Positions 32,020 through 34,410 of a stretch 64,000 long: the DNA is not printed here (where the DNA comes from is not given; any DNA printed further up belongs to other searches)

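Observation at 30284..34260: Six-gene minus-strand operon: AEP primase-polymerase::SF2 helicase, three small proteins, a DGQHR/ParB-like protein and a SEC-C Cys-rich protein, flanked by IS91 and IS3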

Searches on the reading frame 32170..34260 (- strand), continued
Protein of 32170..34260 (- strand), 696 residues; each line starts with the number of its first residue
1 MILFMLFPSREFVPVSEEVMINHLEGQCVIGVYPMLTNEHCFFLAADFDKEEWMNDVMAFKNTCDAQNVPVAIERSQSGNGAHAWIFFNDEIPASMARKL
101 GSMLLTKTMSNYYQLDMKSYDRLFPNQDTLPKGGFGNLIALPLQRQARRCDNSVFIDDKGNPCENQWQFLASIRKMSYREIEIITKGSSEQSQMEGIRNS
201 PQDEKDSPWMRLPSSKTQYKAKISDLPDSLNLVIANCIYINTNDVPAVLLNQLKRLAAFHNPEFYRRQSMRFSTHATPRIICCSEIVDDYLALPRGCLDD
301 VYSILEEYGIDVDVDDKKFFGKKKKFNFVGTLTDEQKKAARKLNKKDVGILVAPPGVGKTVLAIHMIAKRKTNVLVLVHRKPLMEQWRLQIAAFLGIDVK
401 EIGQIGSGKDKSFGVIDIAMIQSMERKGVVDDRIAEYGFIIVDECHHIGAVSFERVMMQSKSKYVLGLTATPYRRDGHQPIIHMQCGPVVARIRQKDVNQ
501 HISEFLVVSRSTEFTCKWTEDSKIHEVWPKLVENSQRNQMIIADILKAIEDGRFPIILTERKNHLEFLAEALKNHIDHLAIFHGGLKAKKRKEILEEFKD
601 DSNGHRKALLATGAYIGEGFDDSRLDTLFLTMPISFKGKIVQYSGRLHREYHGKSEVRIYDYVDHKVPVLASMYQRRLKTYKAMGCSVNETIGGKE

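Call 14: find_homologous_proteins(query=window:32170-34260:-, max_evalue=1e-10)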
Query window:32170-34260:- (696 aa): 8000 proteins with E <= 1e-10 among 8000 candidates; the best 120 are listed.
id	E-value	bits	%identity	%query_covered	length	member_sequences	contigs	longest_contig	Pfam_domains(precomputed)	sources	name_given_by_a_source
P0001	0.0e+0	1611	100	100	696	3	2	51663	PF00270.36,PF22548.3,PF00271.38,PF04851.22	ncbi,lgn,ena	-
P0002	0.0e+0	1420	88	98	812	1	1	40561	PF00270.36,PF22548.3,PF00271.38,PF04851.22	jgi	-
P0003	0.0e+0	1394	85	99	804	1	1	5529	PF00270.36,PF22548.3,PF13401.13,PF00271.38,PF04851.22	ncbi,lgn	-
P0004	0.0e+0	1319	82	98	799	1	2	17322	PF00270.36,PF22548.3,PF00271.38,PF04851.22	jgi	-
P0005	0.0e+0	1066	65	97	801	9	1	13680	PF00270.36,PF22548.3,PF00271.38,PF04851.22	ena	-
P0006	0.0e+0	1060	65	98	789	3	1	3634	PF00270.36,PF22548.3,PF00271.38,PF04851.22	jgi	jgi:superfamily II DNA or RNA helicase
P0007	0.0e+0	1056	65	98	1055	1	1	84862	PF00270.36,PF12850.13,PF22548.3,PF00149.34,PF00271.38,PF04851.22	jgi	jgi:superfamily II DNA or RNA helicase/predicted MPP superfamily phosphohydrolase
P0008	0.0e+0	1051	65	98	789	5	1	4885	PF00270.36,PF22548.3,PF00271.38,PF04851.22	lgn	-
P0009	0.0e+0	1045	65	98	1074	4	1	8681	PF00270.36,PF12850.13,PF22548.3,PF00149.34,PF00271.38,PF04851.22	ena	-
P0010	0.0e+0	1042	64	97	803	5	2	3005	PF00270.36,PF22548.3,PF00271.38,PF04851.22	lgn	-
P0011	0.0e+0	1040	63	97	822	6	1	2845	PF00270.36,PF22548.3,PF00271.38,PF04851.22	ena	-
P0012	0.0e+0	1039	64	97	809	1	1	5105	PF00270.36,PF22548.3,PF00271.38,PF04851.22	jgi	-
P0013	0.0e+0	1039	64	97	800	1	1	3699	PF00270.36,PF22548.3,PF00271.38,PF04851.22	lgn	-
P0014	0.0e+0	1038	64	97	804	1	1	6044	PF00270.36,PF22548.3,PF00271.38,PF04851.22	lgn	-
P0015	0.0e+0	1037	62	98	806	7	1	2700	PF00270.36,PF22548.3,PF00271.38,PF04851.22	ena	-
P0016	0.0e+0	1036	62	98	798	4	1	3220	PF00270.36,PF22548.3,PF00271.38,PF04851.22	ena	-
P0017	0.0e+0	1035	63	97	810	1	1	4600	PF00270.36,PF22548.3,PF00271.38,PF04851.22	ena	-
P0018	0.0e+0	1034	61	98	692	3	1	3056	PF00270.36,PF22548.3,PF04851.22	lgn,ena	-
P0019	0.0e+0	1033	62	98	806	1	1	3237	PF00270.36,PF22548.3,PF00271.38,PF04851.22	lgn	-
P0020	0.0e+0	1033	61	98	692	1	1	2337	PF00270.36,PF22548.3,PF00271.38,PF04851.22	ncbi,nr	ncbi:DEAD/DEAH box helicase family protein [Patescibacteria group bacterium]|nr:DEAD/DEAH box helica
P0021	0.0e+0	1032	63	99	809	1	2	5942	PF00270.36,PF22548.3,PF13401.13,PF00271.38,PF04851.22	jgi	-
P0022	0.0e+0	1030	62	99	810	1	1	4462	PF00270.36,PF22548.3,PF00271.38,PF04851.22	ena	-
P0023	0.0e+0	1030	62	97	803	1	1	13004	PF00270.36,PF22548.3,PF00271.38,PF04851.22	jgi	jgi:superfamily II DNA or RNA helicase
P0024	0.0e+0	1029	63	98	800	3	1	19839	PF00270.36,PF22548.3,PF00271.38,PF04851.22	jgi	-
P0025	0.0e+0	1028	63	98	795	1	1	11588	PF00270.36,PF13604.13,PF22548.3,PF00271.38,PF04851.22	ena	-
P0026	0.0e+0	1027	62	97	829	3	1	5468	PF00270.36,PF22548.3,PF00271.38,PF04851.22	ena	-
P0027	0.0e+0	1027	62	97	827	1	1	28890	PF00270.36,PF22548.3,PF00271.38,PF04851.22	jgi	-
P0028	0.0e+0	1027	63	99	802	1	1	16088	PF00270.36,PF22548.3,PF00271.38,PF04851.22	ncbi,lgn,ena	-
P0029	0.0e+0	1026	63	98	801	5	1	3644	PF00270.36,PF22548.3,PF00271.38,PF04851.22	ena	-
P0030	0.0e+0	1024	60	98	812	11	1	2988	PF00270.36,PF22548.3,PF00271.38,PF04851.22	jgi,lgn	-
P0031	0.0e+0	1023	63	98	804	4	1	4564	PF00270.36,PF13604.13,PF22548.3,PF00271.38,PF04851.22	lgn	-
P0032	0.0e+0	1021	62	97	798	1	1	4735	PF00270.36,PF22548.3,PF00271.38,PF04851.22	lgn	-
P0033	0.0e+0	1021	62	98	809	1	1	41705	PF00270.36,PF22548.3,PF00271.38,PF04851.22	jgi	-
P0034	0.0e+0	1021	62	98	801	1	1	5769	PF00270.36,PF22548.3,PF00271.38,PF04851.22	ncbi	-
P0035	0.0e+0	1020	62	98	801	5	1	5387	PF00270.36,PF22548.3,PF00271.38,PF04851.22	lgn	-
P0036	0.0e+0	1017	63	97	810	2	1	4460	PF00270.36,PF22548.3,PF00271.38,PF04851.22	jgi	jgi:superfamily II DNA or RNA helicase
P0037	0.0e+0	1016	61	99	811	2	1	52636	PF00270.36,PF22548.3,PF00271.38,PF04851.22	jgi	-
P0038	0.0e+0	1016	62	98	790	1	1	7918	PF00270.36,PF22548.3,PF00271.38,PF04851.22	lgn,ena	-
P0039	0.0e+0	1012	62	97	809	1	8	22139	PF00270.36,PF22548.3,PF00271.38,PF04851.22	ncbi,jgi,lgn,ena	-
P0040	0.0e+0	1011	62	98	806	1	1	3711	PF00270.36,PF22548.3,PF00271.38,PF04851.22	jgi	-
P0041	0.0e+0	1010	62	98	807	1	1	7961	PF00270.36,PF22548.3,PF04851.22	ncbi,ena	-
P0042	2.5e-298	1009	61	98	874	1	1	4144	PF00270.36,PF22548.3,PF00271.38,PF04851.22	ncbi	-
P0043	2.7e-298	1009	62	98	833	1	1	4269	PF00270.36,PF22548.3,PF04851.22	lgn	-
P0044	6.8e-298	1008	61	97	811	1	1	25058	PF00270.36,PF22548.3,PF00271.38,PF04851.22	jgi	-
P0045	1.2e-297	1007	61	98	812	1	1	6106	PF00270.36,PF13604.13,PF22548.3,PF04851.22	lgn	-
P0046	3.6e-297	1005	61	98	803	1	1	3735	PF00270.36,PF13604.13,PF22548.3,PF04851.22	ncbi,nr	ncbi:MAG: DEAD/DEAH box helicase family protein [Candidatus Omnitrophota bacterium]|nr:DEAD/DEAH box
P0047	4.0e-297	1005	62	97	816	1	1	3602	PF00270.36,PF22548.3,PF00271.38,PF04851.22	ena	-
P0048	4.5e-297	1005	61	98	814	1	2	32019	PF00270.36,PF22548.3,PF00271.38,PF04851.22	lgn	-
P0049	6.2e-297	1004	62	97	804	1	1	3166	PF00270.36,PF22548.3,PF00271.38,PF04851.22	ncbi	-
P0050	1.2e-296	1003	61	98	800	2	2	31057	PF00270.36,PF22548.3,PF04851.22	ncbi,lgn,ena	-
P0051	1.3e-296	1003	61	98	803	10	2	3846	PF00270.36,PF13604.13,PF22548.3,PF00271.38,PF04851.22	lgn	-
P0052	1.7e-296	1003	61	98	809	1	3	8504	PF00270.36,PF22548.3,PF00271.38,PF04851.22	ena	-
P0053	2.2e-296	1003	60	99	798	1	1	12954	PF00270.36,PF22548.3,PF00271.38,PF04851.22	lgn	-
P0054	2.8e-296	1002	60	98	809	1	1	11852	PF00270.36,PF13604.13,PF22548.3,PF04851.22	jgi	-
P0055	5.0e-296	1001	60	98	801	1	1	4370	PF00270.36,PF22548.3,PF00271.38,PF04851.22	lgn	-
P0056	6.5e-296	1001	62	97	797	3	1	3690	PF00270.36,PF22548.3,PF00271.38,PF04851.22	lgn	-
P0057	2.8e-295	999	61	98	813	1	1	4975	PF00270.36,PF22548.3,PF00271.38,PF04851.22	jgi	jgi:superfamily II DNA or RNA helicase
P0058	3.3e-295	999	62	97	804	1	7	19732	PF00270.36,PF22548.3,PF00271.38,PF04851.22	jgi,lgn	jgi:superfamily II DNA or RNA helicase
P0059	1.1e-294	997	60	99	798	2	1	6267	PF00270.36,PF22548.3,PF00271.38,PF04851.22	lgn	-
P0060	1.3e-294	997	60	98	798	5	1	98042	PF00270.36,PF22548.3,PF00271.38,PF04851.22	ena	-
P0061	1.7e-294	996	61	98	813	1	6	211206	PF00270.36,PF22548.3,PF04851.22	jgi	jgi:superfamily II DNA or RNA helicase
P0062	1.9e-294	996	61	98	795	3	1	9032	PF00270.36,PF22548.3,PF13401.13,PF00271.38,PF04851.22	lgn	-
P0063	2.2e-294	996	60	98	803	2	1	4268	PF00270.36,PF13604.13,PF22548.3,PF04851.22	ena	-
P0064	2.6e-294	996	61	98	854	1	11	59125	PF00270.36,PF22548.3,PF00271.38,PF04851.22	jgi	-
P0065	2.9e-294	996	61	98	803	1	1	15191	PF00270.36,PF13604.13,PF22548.3,PF04851.22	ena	-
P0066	3.0e-294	996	60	98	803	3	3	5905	PF00270.36,PF13604.13,PF22548.3,PF04851.22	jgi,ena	-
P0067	4.0e-294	995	60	98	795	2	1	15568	PF00270.36,PF13604.13,PF22548.3,PF00271.38,PF04851.22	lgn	-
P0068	5.3e-294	995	60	98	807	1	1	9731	PF00270.36,PF22548.3,PF00271.38,PF04851.22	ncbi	-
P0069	6.5e-294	994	60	98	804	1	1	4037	PF00270.36,PF22548.3,PF04851.22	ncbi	-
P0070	9.9e-294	994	60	98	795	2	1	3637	PF00270.36,PF13604.13,PF22548.3,PF04851.22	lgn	-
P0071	1.4e-293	993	60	98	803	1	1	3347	PF00270.36,PF13604.13,PF22548.3,PF00271.38,PF04851.22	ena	-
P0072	1.4e-293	993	61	98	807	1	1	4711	PF00270.36,PF22548.3,PF00271.38,PF04851.22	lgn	-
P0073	1.5e-293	993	59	99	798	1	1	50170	PF00270.36,PF22548.3,PF00271.38,PF04851.22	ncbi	-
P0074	1.5e-293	993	61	98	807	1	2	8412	PF00270.36,PF13604.13,PF22548.3,PF04851.22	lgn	-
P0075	2.6e-293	992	61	98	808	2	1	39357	PF00270.36,PF13604.13,PF22548.3,PF00271.38,PF04851.22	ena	-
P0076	7.4e-293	991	60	98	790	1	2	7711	PF00270.36,PF22548.3,PF00271.38,PF04851.22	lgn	-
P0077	9.6e-293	991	61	98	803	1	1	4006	PF00270.36,PF22548.3,PF00271.38,PF04851.22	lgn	-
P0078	1.4e-292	990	60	99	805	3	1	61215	PF00270.36,PF22548.3,PF00271.38,PF04851.22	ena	-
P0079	2.8e-292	989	59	98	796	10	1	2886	PF00270.36,PF22548.3,PF00271.38,PF04851.22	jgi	-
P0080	2.8e-292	989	61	98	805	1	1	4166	PF00270.36,PF13604.13,PF22548.3,PF13401.13,PF00271.38,PF04851.22,PF02562.23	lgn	-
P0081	3.7e-292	989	60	98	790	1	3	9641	PF00270.36,PF22548.3,PF00271.38,PF04851.22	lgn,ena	-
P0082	6.2e-292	988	59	98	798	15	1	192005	PF00270.36,PF22548.3,PF00271.38,PF04851.22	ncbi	ncbi:MAG: DEAD/DEAH box helicase family protein [Candidatus Omnitrophota bacterium]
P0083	6.2e-292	988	61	98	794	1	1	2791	PF00270.36,PF22548.3,PF04851.22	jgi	-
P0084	6.3e-292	988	60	98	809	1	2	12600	PF00270.36,PF22548.3,PF04851.22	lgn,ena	-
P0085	8.2e-292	987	60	98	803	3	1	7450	PF00270.36,PF22548.3,PF04851.22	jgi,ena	-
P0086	8.6e-292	987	60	98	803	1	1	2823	PF00270.36,PF22548.3,PF04851.22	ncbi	-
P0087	9.4e-292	987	59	99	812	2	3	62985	PF00270.36,PF22548.3,PF00271.38,PF04851.22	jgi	-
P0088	1.2e-291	987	59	98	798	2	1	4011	PF00270.36,PF22548.3,PF00271.38,PF04851.22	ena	-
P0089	1.2e-291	987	60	98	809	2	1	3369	PF00270.36,PF22548.3,PF04851.22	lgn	-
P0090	2.5e-291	986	60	98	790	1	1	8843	PF00270.36,PF22548.3,PF00271.38,PF04851.22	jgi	-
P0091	4.2e-291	985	60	98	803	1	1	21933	PF00270.36,PF22548.3,PF04851.22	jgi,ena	-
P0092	7.5e-291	984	59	98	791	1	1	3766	PF00270.36,PF22548.3,PF00271.38,PF04851.22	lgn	-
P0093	1.3e-290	983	61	98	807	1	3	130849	PF00270.36,PF22548.3,PF00271.38,PF04851.22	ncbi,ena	-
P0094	2.1e-290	983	60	98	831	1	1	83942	PF00270.36,PF22548.3,PF04851.22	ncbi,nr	ncbi:MAG: DEAD/DEAH box helicase family protein [Candidatus Omnitrophota bacterium]|nr:DEAD/DEAH box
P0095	2.6e-290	982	59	98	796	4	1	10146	PF00270.36,PF22548.3,PF00271.38,PF04851.22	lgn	-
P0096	2.7e-290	982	61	98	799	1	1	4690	PF00270.36,PF22548.3,PF04851.22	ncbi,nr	ncbi:MAG: DEAD/DEAH box helicase family protein [Candidatus Omnitrophota bacterium]|nr:DEAD/DEAH box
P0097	2.9e-290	982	60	98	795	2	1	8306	PF00270.36,PF22548.3,PF04851.22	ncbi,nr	ncbi:MAG: DEAD/DEAH box helicase [Desulfobacteraceae bacterium]|nr:DEAD/DEAH box helicase [Desulfoba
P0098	4.0e-290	982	60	98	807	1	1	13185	PF00270.36,PF22548.3,PF00271.38,PF04851.22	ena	-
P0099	5.1e-290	982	63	93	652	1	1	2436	PF00270.36,PF22548.3,PF13401.13,PF00271.38,PF04851.22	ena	-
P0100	5.2e-290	981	59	99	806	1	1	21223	PF00270.36,PF22548.3,PF00271.38,PF04851.22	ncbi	ncbi:MAG: DEAD/DEAH box helicase family protein [Candidatus Omnitrophota bacterium]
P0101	1.6e-289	980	59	98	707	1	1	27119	PF00270.36,PF13604.13,PF22548.3,PF00271.38,PF04851.22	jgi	-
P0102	1.7e-289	980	60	98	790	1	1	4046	PF00270.36,PF13604.13,PF22548.3,PF00271.38,PF04851.22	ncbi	-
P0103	2.1e-289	979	60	98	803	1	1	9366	PF00270.36,PF13604.13,PF22548.3,PF04851.22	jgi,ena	-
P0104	2.7e-289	979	60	98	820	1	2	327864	PF00270.36,PF22548.3,PF04851.22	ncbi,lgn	ncbi:MAG: DEAD/DEAH box helicase family protein [Candidatus Omnitrophota bacterium]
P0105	2.8e-289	979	59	98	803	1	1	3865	PF00270.36,PF22548.3,PF00271.38,PF04851.22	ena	-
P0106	4.7e-289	978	61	98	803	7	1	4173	PF00270.36,PF22548.3,PF00271.38,PF04851.22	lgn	-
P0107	4.9e-289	978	60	97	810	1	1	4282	PF00270.36,PF22548.3,PF00271.38,PF04851.22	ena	-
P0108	6.6e-289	978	60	98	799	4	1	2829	PF00270.36,PF22548.3,PF00271.38,PF04851.22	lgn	-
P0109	9.8e-289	977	59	98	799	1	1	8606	PF00270.36,PF22548.3,PF00271.38,PF04851.22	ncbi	-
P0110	1.1e-288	977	60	98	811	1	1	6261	PF00270.36,PF22548.3,PF04851.22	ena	-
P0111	1.1e-288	977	59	98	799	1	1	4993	PF00270.36,PF13604.13,PF22548.3,PF00271.38,PF04851.22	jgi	-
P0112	1.7e-288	976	60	98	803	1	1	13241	PF00270.36,PF22548.3,PF04851.22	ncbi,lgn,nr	ncbi:MAG: DEAD/DEAH box helicase [Candidatus Omnitrophica bacterium]|nr:DEAD/DEAH box helicase [Cand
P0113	4.3e-288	975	60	98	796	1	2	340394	PF00270.36,PF22548.3,PF00271.38,PF04851.22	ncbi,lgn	-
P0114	5.3e-288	975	59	98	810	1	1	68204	PF00270.36,PF22548.3,PF04851.22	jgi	-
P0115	5.7e-288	975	60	98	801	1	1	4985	PF00270.36,PF22548.3,PF00271.38,PF04851.22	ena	-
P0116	6.0e-288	975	59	99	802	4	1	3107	PF00270.36,PF22548.3,PF04851.22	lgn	-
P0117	9.8e-288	974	60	98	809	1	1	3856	PF00270.36,PF13604.13,PF22548.3,PF00271.38,PF04851.22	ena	-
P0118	1.1e-287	974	60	98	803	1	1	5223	PF00270.36,PF22548.3,PF00271.38,PF04851.22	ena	-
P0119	1.4e-287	973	59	98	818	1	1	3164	PF00270.36,PF22548.3,PF00271.38,PF04851.22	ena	-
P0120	1.6e-287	973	60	98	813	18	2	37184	PF00270.36,PF22548.3,PF00271.38,PF04851.22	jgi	-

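Call 16: find_encoding_contigs(protein=P0002, flank=10000, max_places=3)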
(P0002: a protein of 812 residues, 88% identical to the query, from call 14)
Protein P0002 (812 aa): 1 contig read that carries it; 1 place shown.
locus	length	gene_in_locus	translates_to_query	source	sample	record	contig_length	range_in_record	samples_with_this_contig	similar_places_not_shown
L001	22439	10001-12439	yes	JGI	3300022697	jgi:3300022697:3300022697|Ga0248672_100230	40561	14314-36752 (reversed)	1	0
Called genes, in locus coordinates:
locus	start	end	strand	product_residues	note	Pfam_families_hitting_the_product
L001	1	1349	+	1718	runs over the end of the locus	?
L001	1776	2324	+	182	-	-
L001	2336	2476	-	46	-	-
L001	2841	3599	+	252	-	PF08937:ThsB_TIR (weak), PF13676:TIR_2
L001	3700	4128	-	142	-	-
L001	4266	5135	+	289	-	PF02498:Bro-N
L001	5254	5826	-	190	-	-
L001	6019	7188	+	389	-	PF13173:AAA_14, PF13635:DUF4143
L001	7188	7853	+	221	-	PF18780:HNH_repeat, PF01844:HNH, PF14279:HNH_5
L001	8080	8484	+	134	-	-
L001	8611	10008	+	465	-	-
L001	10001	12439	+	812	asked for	PF22548:AEP-TOTE, PF00270:DEAD, PF04851:ResIII, PF00271:Helicase_C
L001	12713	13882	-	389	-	PF01637:ATPase_2, PF13173:AAA_14, PF13635:DUF4143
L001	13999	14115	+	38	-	-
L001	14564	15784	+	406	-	PF13173:AAA_14, PF13635:DUF4143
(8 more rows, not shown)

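Call 17: find_encoding_contigs(protein=P0004, flank=10000, max_places=3)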
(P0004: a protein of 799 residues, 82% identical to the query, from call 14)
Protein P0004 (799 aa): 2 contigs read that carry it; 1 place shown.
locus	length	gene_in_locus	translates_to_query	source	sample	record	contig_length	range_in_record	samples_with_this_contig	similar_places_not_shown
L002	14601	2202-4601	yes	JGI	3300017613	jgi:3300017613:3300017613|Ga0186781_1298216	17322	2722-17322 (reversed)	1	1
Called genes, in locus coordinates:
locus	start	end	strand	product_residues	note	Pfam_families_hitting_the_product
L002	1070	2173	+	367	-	PF02661:Fic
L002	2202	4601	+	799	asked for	PF22548:AEP-TOTE, PF00270:DEAD, PF04851:ResIII, PF00271:Helicase_C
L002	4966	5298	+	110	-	-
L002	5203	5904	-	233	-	PF01066:CDP-OH_P_transf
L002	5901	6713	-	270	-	PF01066:CDP-OH_P_transf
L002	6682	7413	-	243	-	PF00483:NTP_transferase, PF12804:NTP_transf_3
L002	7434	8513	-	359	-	PF00266:Aminotran_5, PF00155:Aminotran_1_2 (faint)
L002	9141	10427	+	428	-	PF02463:SMC_N (faint), PF13304:AAA_21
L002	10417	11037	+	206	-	PF13707:RloB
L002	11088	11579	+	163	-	-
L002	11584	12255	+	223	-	PF08937:ThsB_TIR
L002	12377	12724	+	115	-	-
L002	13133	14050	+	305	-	PF14022:DUF4238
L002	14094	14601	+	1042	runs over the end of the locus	-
